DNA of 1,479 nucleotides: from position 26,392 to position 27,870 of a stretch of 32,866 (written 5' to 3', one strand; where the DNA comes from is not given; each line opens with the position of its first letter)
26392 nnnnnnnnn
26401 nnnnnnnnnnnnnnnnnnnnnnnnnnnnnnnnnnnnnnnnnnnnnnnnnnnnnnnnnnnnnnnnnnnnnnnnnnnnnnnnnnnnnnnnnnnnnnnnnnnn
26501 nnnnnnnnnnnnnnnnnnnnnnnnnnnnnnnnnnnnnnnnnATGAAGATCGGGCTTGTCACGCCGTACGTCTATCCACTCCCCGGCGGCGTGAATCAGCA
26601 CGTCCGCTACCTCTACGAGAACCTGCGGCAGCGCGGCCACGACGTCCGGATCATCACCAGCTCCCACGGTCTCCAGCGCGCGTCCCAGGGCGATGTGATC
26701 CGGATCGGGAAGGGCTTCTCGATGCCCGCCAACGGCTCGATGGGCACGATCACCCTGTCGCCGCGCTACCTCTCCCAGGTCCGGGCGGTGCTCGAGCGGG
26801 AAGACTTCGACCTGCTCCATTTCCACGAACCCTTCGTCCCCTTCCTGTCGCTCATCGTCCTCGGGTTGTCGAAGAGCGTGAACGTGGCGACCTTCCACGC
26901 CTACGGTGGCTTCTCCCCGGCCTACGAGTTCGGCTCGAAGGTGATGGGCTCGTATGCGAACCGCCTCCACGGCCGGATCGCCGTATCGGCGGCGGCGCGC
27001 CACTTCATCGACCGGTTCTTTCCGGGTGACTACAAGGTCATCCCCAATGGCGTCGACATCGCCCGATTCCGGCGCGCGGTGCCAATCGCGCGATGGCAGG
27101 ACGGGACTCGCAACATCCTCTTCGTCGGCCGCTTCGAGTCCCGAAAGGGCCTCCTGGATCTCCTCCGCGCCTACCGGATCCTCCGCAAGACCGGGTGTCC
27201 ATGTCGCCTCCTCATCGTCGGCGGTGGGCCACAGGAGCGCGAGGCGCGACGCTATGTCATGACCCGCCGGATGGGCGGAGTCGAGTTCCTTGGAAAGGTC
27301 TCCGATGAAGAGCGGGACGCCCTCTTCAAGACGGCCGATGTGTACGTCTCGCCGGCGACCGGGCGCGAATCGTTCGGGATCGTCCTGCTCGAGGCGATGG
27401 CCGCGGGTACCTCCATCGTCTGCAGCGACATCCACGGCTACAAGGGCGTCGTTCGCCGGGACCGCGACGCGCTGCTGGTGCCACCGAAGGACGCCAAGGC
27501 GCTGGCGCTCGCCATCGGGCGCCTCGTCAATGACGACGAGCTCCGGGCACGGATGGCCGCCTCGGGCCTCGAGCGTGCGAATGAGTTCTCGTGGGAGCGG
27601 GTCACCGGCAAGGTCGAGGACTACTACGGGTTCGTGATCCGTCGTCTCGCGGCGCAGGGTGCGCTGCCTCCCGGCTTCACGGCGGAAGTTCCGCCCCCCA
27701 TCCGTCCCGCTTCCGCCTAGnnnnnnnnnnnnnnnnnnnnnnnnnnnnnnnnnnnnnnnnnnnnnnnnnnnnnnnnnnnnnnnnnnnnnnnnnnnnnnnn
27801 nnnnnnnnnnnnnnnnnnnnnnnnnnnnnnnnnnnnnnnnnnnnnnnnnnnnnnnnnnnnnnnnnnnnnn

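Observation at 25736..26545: PHP-domain phosphoesterase inside the PI operon: candidate phosphatidylinositol-phosphate phosphatase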

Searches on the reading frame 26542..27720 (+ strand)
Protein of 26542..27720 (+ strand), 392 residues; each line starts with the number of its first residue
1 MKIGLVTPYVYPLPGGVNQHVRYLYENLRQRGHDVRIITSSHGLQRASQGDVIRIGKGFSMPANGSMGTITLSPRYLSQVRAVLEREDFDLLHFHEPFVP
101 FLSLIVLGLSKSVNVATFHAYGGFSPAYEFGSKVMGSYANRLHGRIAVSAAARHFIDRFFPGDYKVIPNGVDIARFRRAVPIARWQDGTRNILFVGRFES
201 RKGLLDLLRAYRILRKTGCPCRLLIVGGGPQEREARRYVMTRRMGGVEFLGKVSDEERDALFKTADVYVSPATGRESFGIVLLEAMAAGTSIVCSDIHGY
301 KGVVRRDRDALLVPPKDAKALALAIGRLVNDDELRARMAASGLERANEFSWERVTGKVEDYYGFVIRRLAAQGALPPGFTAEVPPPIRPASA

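Call 6: search_protein_families(library=pfam, proteins=[window:26542-27720:+])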
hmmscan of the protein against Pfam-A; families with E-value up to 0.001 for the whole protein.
window:26542-27720:+ (392 aa): 7 families
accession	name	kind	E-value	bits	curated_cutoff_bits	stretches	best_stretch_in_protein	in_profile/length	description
PF00534.26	Glycos_transf_1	-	2.9e-36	125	26.4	1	185-342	11-169/172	Glycosyl transferases group 1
PF13692.12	Glyco_trans_1_4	-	9.7e-33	113.9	27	1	190-331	2-142/142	Glycosyl transferases group 1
PF13439.12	Glyco_transf_4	-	4.9e-24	85.7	28.5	1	14-175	1-170/170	Glycosyltransferase Family 4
PF13579.12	Glyco_trans_4_4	-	7.8e-16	59.2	29.7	1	15-170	1-158/158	Glycosyl transferase 4-like domain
PF20706.3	GT4-conflict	-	1.6e-08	34.4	26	1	177-354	189-381/385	Family 4 Glycosyltransferase in conflict systems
PF13524.12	Glyco_trans_1_2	-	3.7e-07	30.6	25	1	222-353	16-137/144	Glycosyl transferase-like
PF13477.12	Glyco_trans_4_2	-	0.00095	19.8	23.4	0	19-113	11-100/139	Glycosyl transferase 4-like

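Call 12: search_protein_families(library=ncbifam, proteins=[window:26542-27720:+], max_evalue=0.01)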
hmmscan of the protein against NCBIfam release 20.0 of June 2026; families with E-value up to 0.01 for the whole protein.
window:26542-27720:+ (392 aa): 36 families (the best 25 are shown)
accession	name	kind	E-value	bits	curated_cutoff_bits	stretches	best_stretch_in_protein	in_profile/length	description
NF041876.1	EPS_EpsE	equivalog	1.1e-32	113.8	400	1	152-347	176-377/389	exopolysaccharide biosynthesis GT4 family glycosyltransferase EpsE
TIGR04047.1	MSMEG_0565_glyc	hypoth_equivalog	5.1e-29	101.5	259.85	1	88-357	86-366/373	MSMEG_0565 family glycosyltransferase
TIGR03999.1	thiol_BshA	equivalog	3.5e-26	92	273.7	1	163-364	168-372/375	N-acetyl-alpha-D-glucosaminyl L-malate synthase BshA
TIGR02149.1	glgA_Coryne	subfamily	3.1e-25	89.1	302.4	1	13-363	14-388/391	glycogen synthase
TIGR03449.1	mycothiol_MshA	equivalog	1.5e-23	83.4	462.5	1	165-363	191-401/406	D-inositol-3-phosphate glycosyltransferase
TIGR04063.1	stp3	hypoth_equivalog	3.2e-21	75.7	442.05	1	164-362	182-392/397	TIGR04063 family PEP-CTERM/XrtA system glycosyltransferase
TIGR03088.1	stp2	hypoth_equivalog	2.8e-20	72.7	409.05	1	164-362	162-370/374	TIGR03088 family PEP-CTERM/XrtA system glycosyltransferase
NF038295.1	EPS_HpsP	equivalog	9.3e-18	64.4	550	1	14-362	13-384/388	hormogonium polysaccharide biosynthesis glycosyltransferase HpsP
NF038229.1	Glyco4_Geo_Pelo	equivalog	1.9e-17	63.3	400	1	164-360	135-331/338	GPMC system family 4 glycosyltransferase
NF049988.1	MGlcDAGSynMgs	equivalog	3.9e-16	59.4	400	1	1-353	1-375/398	alpha-monoglucosyldiacylglycerol synthase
NF041010.1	glycosy_Agl16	equivalog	1.5e-15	57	575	1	142-363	134-349/352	glycosylation protein Agl16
NF053787.1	GlcN_PG_synth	equivalog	2.1e-15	56.4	480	1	166-363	168-357/361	N-acetylglucosaminyl phosphatidylglycerol synthase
TIGR04157.1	glyco_rSAM_CFB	subfamily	2.8e-14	52.9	400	1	190-317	228-352/406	TIGR04157 family glycosyltransferase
NF050056.1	ProtGlycPglH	equivalog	5.9e-14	51.9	600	1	189-357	179-345/354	GalNAc-alpha-(1->4)-GalNAc-alpha-(1->3)-diNAcBac-PP-undecaprenol alpha-1,4-N-acetyl-D-galactosaminyltransferase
NF012028.0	PRK15484.1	subfamily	3.5e-13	49.4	618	1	161-360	160-373/380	lipopolysaccharide N-acetylglucosaminyltransferase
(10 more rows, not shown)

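Call 56: search_solved_structures(query=window:26542-27720:+, max_evalue=1e-10)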
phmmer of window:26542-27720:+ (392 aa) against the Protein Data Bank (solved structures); distinct sequences matched with E-value up to 1e-10: 17.
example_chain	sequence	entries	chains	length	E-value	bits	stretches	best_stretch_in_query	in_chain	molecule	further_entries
4n9w_A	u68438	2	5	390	7e-63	216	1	1-363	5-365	GDP-mannose-dependent alpha-(1-2)-phosphatidylinositol mannosyltransferase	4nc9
2gej_A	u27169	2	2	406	8.1e-63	215.8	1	1-363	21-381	PHOSPHATIDYLINOSITOL MANNOSYLTRANSFERASE (PimA)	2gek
6kih_A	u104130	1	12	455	4.1e-20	75.2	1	162-362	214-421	Tll1590 protein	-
5d00_A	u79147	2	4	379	1.4e-18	70.2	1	10-363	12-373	N-acetyl-alpha-D-glucosaminyl L-malate synthase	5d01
3c4q_A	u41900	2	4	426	3.7e-18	68.8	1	188-368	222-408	Predicted glycosyltransferases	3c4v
3c48_A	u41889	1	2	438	5e-18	68.4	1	188-366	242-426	Predicted glycosyltransferases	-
8dvz_A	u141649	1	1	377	2.1e-13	53.2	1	163-358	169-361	N, N'-diacetylbacillosaminyl-diphospho-undecaprenol alpha-1,3-N-acetylgalactosaminyltransf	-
3fro_A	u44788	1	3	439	4.3e-13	52.1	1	189-365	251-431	GlgA glycogen synthase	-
2bis_A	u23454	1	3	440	4.3e-13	52.1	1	189-365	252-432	GLGA GLYCOGEN SYNTHASE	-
3l01_A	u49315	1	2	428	1.4e-12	50.5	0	189-355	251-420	GlgA glycogen synthase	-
8dqd_A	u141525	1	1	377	1.4e-12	50.4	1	163-358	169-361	N, N'-diacetylbacillosaminyl-diphospho-undecaprenol alpha-1,3-N-acetylgalactosaminyltransf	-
7qsg_A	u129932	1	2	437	1.5e-12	50.3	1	151-371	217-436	D-inositol 3-phosphate glycosyltransferase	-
3okc_A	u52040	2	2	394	2.4e-12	49.7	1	163-371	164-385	GDP-mannose-dependent alpha-(1-6)-phosphatidylinositol monomannoside mannosyltransferase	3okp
2jjm_A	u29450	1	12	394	2.8e-12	49.4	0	189-367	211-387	GLYCOSYL TRANSFERASE, GROUP 1 FAMILY PROTEIN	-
3mbo_A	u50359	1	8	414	3.5e-12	49.1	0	189-367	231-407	Glycosyltransferase, group 1 family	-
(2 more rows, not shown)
